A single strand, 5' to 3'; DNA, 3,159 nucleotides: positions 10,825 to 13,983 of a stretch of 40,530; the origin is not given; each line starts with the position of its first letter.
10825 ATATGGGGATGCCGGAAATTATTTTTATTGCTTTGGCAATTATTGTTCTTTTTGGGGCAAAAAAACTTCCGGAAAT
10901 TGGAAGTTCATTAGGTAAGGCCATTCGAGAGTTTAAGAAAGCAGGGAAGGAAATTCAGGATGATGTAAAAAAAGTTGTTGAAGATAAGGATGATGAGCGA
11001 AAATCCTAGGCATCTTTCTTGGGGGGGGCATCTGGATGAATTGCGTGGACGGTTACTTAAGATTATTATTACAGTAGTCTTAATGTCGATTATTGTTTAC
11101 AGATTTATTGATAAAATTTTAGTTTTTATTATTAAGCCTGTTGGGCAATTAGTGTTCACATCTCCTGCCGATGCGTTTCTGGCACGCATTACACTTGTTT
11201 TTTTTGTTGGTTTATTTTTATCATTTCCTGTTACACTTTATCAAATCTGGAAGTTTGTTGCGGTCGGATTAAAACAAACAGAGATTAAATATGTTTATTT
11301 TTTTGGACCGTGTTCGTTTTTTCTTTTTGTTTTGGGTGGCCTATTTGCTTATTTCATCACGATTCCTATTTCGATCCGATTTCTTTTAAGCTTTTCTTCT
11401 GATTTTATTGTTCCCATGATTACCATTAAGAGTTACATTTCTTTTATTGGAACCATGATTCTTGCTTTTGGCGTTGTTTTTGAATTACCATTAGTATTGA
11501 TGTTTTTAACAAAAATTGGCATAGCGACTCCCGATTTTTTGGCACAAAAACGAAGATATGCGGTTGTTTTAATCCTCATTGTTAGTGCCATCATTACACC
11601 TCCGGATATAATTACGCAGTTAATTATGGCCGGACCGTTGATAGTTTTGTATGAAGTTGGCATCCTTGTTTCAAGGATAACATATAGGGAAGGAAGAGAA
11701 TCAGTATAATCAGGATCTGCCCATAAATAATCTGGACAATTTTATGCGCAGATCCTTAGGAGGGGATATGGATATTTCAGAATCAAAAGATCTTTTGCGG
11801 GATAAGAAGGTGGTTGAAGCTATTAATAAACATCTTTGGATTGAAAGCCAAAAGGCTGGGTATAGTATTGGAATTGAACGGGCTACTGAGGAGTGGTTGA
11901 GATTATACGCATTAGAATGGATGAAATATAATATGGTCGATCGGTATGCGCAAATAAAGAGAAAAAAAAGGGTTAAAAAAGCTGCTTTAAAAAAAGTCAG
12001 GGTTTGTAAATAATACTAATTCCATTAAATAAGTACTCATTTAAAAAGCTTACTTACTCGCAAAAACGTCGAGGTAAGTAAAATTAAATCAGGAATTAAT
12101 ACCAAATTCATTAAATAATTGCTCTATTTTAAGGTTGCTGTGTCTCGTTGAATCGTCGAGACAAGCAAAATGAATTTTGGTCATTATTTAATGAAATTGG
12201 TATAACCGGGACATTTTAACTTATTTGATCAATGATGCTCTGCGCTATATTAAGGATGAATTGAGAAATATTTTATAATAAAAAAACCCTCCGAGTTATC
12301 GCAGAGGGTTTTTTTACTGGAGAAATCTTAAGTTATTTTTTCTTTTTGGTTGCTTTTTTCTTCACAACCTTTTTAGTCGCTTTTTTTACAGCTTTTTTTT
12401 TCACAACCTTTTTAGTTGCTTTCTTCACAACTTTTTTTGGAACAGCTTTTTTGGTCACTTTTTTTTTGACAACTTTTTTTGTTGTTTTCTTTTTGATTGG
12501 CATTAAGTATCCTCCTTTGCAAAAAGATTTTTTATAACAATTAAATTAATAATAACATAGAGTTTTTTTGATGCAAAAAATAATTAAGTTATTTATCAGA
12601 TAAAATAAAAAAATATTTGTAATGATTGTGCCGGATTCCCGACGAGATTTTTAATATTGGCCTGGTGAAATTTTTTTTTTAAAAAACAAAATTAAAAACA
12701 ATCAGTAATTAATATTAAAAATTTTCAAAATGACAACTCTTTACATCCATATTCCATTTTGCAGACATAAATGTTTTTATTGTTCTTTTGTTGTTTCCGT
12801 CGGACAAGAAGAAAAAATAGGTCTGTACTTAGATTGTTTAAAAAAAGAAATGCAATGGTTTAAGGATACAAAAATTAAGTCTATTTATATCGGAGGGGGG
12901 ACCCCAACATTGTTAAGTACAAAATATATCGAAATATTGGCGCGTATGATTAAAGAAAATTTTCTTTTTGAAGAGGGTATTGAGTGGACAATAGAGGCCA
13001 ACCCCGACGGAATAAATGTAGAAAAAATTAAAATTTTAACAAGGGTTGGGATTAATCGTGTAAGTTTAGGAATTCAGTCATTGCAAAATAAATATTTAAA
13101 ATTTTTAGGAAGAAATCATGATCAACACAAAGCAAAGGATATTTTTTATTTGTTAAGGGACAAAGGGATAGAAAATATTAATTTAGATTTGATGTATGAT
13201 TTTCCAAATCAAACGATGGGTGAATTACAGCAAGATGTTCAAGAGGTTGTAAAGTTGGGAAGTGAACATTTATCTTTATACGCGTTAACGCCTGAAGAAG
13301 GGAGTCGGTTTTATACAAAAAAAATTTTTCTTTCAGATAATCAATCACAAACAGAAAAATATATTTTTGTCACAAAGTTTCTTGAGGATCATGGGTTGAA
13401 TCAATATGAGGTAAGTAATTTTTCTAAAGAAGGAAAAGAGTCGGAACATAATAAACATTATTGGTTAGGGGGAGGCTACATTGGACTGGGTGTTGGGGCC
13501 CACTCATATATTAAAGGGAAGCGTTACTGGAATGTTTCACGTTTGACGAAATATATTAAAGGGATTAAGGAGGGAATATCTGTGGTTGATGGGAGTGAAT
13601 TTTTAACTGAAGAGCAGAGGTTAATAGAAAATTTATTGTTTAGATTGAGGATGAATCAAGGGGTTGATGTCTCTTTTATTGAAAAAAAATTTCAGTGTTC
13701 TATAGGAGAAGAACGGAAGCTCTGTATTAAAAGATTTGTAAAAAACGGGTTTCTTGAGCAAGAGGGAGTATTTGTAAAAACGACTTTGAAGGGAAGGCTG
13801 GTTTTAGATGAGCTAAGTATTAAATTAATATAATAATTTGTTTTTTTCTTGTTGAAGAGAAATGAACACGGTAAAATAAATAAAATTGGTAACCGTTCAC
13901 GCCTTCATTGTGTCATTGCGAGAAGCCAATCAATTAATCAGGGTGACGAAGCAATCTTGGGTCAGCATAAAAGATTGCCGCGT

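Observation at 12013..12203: Abundant ~100-nt hairpin element family (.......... arms, CTCG-loop-CGAG apex): seven copies plus fragments in 40 kb, with arm covariation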

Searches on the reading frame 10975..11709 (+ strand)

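Call 13: search_protein_families(library=pfam, proteins=[window:10975-11709:+])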
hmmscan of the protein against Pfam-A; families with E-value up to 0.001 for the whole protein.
window:10975-11709:+ (244 aa): 2 families
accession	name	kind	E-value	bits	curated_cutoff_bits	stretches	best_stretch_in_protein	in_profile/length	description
PF00902.23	TatC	-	8.2e-66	222.2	25.1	1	19-221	2-208/208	Sec-independent protein translocase protein (TatC)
PF24378.1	DUF7534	-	0.00041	20.9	28.4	1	199-242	14-55/57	Family of unknown function (DUF7534)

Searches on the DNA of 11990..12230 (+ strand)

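Call 67: search_rna_families(source=window, start=11990, end=12230, threshold=evalue, max_evalue=1)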
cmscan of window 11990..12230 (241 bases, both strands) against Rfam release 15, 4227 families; matches with E-value up to 1: 1.
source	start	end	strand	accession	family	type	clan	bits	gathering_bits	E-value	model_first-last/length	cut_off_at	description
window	12097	12207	+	RF03601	MIR7993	Gene; miRNA;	-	21.7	100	0.099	1-138/138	no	MIR7993 microRNA precursor family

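Call 68: search_dna_similar(query=window:12096-12206:+, collection=plasmids, mode=distant, max_evalue=0.001, max_rows=10)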
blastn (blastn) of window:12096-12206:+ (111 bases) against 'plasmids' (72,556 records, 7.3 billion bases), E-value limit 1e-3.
No match.

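Call 83: build_rna_model(alignment_id=A1, structure=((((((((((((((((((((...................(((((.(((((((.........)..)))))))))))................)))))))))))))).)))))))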
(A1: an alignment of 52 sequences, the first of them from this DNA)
Model R1 built from alignment A1 (52 sequences, 112 columns); structure: as given.
model positions 102; base pairs 31; branch points 0; effective number of sequences 1.89; information 0.59 bits per position. Calibrated on 0.2 Mb of random sequence (short: E-values are rough).
structure used (alignment columns):
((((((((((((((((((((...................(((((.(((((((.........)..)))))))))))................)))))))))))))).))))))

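Call 84: search_with_rna_model(model_id=R1, source=window, filters=off, max_evalue=1)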
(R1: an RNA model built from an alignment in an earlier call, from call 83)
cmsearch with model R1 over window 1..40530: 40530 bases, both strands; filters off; matches with E-value up to 1: 15.
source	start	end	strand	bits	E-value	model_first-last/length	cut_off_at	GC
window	29198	29300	+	117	2.6e-20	1-102/102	no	0.32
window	12100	12202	+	112.2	2.3e-19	1-102/102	no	0.3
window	38782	38884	+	106.9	2.4e-18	1-102/102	no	0.3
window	39712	39813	+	104.4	7.2e-18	1-102/102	no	0.27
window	12100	12202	-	62.3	1e-09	1-102/102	no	0.3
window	29198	29300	-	58.8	5e-09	1-102/102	no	0.32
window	40424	40523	-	56.4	1.5e-08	1-102/102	no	0.26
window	39712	39813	-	54.7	3.1e-08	1-102/102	no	0.27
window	38782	38884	-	52.3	9.1e-08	1-102/102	no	0.3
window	12030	12098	+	33.7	0.00037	17-86/102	no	0.29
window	40432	40515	+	27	0.0072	5-98/102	no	0.26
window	22270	22342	-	21.5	0.085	1-102/102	no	0.33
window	22270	22342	+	20.9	0.11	1-102/102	no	0.33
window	13911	14019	-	18.1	0.39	1-102/102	no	0.44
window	14584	14696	+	16.7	0.74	1-102/102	no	0.29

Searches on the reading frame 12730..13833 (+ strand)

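Call 13: search_protein_families(library=pfam, proteins=[window:12730-13833:+])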
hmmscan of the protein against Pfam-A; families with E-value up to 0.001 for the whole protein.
window:12730-13833:+ (367 aa): 2 families
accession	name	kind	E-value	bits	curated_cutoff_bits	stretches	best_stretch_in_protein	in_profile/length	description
PF04055.27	Radical_SAM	-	8.9e-27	94.7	29.5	1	5-171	1-164/166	Radical SAM superfamily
PF06969.22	HemN_C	-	1.6e-09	38.1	24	1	292-358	1-67/67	HemN C-terminal domain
